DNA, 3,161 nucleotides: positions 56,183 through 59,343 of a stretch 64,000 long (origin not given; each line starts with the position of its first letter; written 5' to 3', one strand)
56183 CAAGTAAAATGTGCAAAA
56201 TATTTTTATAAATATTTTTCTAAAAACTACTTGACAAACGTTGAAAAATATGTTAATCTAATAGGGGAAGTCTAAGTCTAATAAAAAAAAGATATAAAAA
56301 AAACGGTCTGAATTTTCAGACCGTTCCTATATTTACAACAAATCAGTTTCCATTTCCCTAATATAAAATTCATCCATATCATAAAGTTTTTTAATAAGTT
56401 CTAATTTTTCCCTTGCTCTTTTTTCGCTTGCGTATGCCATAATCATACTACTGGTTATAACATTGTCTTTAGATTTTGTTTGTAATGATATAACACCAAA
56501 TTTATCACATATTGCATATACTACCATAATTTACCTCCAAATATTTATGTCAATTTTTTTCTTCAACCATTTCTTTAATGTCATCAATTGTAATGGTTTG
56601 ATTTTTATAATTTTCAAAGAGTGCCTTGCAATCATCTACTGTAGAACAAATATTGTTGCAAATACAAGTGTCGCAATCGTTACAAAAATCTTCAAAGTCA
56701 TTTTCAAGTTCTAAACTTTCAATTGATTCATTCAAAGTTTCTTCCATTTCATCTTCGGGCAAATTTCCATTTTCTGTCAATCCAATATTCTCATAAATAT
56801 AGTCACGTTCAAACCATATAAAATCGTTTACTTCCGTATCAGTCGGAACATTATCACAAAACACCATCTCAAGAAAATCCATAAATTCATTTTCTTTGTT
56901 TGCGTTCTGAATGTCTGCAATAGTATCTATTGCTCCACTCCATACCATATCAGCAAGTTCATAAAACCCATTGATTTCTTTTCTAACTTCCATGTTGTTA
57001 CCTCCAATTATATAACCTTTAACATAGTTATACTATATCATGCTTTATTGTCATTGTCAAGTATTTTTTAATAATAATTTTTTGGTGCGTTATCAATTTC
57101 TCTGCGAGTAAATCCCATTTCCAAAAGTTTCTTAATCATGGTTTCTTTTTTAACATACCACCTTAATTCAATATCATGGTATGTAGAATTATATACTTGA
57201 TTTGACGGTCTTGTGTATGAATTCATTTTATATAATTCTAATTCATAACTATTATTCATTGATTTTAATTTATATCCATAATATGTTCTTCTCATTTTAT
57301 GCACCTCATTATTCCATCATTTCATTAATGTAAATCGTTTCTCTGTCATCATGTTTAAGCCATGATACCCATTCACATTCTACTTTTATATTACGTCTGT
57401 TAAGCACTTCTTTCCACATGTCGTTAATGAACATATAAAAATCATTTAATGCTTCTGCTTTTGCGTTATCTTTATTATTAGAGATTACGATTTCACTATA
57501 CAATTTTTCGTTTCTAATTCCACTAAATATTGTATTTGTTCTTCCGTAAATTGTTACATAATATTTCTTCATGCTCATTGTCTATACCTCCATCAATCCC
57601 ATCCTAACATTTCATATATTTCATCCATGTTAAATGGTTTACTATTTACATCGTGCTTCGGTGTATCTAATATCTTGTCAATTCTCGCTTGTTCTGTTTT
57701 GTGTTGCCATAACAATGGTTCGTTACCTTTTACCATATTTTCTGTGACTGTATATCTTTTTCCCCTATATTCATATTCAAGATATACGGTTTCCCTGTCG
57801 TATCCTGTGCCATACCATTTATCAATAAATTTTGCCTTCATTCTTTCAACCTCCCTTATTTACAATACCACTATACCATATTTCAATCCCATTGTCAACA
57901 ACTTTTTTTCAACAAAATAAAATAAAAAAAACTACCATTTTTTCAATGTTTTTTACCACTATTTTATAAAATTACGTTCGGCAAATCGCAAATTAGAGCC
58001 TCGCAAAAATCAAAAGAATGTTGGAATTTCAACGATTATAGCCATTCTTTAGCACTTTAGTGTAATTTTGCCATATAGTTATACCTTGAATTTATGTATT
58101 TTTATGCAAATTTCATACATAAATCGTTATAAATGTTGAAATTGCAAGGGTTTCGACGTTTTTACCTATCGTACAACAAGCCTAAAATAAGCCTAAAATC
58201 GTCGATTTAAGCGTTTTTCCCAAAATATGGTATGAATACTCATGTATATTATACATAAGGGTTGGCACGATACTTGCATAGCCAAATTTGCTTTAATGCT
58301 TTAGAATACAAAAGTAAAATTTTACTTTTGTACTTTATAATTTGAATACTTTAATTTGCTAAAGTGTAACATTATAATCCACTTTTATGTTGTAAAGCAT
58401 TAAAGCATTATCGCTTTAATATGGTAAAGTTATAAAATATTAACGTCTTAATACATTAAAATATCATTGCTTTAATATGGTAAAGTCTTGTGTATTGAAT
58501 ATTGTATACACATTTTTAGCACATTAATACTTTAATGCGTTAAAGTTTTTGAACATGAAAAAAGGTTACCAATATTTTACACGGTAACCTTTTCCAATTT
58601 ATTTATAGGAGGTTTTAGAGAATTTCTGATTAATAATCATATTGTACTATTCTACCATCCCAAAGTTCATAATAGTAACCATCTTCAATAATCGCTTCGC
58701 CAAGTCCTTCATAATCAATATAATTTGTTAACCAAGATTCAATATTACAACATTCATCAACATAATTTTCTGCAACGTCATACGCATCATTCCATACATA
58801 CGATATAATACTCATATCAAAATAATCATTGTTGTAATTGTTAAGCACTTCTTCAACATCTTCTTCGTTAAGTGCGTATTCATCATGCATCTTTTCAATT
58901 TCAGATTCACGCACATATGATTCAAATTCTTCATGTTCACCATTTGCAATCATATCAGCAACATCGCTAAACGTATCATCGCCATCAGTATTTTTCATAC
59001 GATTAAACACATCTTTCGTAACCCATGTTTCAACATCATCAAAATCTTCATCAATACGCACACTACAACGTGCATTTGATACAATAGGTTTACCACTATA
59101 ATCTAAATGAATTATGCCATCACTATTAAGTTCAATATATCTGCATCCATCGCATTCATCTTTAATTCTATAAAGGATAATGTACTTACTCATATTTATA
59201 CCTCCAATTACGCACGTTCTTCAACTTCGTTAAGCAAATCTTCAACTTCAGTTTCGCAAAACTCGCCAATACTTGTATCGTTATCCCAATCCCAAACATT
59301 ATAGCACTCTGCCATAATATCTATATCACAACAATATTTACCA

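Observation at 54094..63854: More than 20 copies of an 18-bp dyad, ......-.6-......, with no recognisable binding protein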

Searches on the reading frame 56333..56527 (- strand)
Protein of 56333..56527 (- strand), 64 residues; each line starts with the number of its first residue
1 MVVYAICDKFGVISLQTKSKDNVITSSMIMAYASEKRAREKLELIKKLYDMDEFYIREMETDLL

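Call 107: search_protein_families(library=pfam, proteins=[window:56333-56527:-], max_evalue=10)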
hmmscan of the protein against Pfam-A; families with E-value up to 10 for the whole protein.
window:56333-56527:- (64 aa): 2 families
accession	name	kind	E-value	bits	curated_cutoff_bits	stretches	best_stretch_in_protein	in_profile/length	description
PF24024.1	DUF7336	-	0.0037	17.5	25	1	25-62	14-52/60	Domain of unknown function (DUF7336)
PF17234.7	MPM1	-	0.11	13.2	25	1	17-59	121-163/169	Mitochondrial peculiar membrane protein 1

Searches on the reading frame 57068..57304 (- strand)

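Call 107: search_protein_families(library=pfam, proteins=[window:57068-57304:-], max_evalue=10)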
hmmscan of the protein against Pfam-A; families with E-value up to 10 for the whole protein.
window:57068-57304:- (78 aa): 5 families
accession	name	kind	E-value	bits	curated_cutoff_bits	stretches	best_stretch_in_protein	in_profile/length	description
PF00627.37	UBA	-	0.013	15.8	22.4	1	54-70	3-19/37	UBA/TS-N domain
PF22562.2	UBA_7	-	0.07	13.5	27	1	54-68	2-16/48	UBA-like domain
PF21290.4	UBA_BIRC2-3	-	0.082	13.4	27.2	1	55-70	7-22/53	BIRC2/3-like, UBA domain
PF04361.18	DUF494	-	0.097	12.9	22.6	1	46-73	14-41/153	Protein of unknown function (DUF494)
PF24932.1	UBA_NBR1_C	-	0.29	11.5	27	1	54-69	2-17/40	Next to BRCA1 gene 1 protein-like, C-terminal UBA domain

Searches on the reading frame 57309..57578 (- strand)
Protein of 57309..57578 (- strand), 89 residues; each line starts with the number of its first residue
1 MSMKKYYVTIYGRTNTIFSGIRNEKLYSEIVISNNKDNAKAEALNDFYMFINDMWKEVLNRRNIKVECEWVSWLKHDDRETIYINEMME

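Call 107: search_protein_families(library=pfam, proteins=[window:57309-57578:-], max_evalue=10)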
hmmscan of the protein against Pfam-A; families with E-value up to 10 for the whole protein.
window:57309-57578:- (89 aa): 1 family
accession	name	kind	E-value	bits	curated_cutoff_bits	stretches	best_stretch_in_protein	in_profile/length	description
PF25558.1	DUF7930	-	0.26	11.8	27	1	49-74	7-32/75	Domain of unknown function (DUF7930)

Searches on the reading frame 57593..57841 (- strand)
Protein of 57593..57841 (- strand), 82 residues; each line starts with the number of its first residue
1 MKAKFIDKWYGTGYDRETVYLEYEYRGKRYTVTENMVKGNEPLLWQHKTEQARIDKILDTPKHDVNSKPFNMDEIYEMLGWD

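Call 107: search_protein_families(library=pfam, proteins=[window:57593-57841:-], max_evalue=10)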
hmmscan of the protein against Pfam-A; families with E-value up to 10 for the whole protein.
window:57593-57841:- (82 aa): 1 family
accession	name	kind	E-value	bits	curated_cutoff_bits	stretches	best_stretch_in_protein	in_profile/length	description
PF11293.13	DUF3094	-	0.017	15.2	27.1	1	50-70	8-28/55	Protein of unknown function (DUF3094)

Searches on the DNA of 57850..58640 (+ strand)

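Call 75: search_dna_similar(query=window:57850-58640:+, collection=phages, mode=distant, max_rows=15, max_evalue=0.001)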
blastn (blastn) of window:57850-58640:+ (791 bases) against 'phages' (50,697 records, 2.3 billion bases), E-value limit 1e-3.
No match.

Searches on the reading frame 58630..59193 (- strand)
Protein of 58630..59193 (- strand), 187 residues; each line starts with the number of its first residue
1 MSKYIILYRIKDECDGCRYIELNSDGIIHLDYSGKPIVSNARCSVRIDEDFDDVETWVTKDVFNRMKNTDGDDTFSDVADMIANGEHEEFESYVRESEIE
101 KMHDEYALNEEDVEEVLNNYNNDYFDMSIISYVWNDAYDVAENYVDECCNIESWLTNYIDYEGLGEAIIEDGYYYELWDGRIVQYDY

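Call 15: find_encoding_contigs(protein=window:58633-59193:-, flank=10000, max_places=10)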
Protein window:58633-59193:- (187 aa): no gene with exactly this product is on record in the collection.

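Call 16: find_related_loci(query=window:58633-59193:-, collection=viral_contigs, flank=10000)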
Query window:58633-59193:- (187 aa) in viral_contigs; peptide patterns used: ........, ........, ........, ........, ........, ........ (x = any residue, [..] = any of these).
27 stretches matched a pattern, but none encodes a relative of the query by tblastn (E <= 1e-3).

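Call 23: search_protein_families(library=pfam, proteins=[window:58630-59193:-], max_evalue=0.01)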
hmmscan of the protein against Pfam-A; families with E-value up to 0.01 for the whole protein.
window:58630-59193:- (187 aa): 1 family
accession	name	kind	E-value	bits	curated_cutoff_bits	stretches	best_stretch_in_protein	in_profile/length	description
PF17078.10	SHE3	-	0.0051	17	30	1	88-162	140-216/228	SWI5-dependent HO expression protein 3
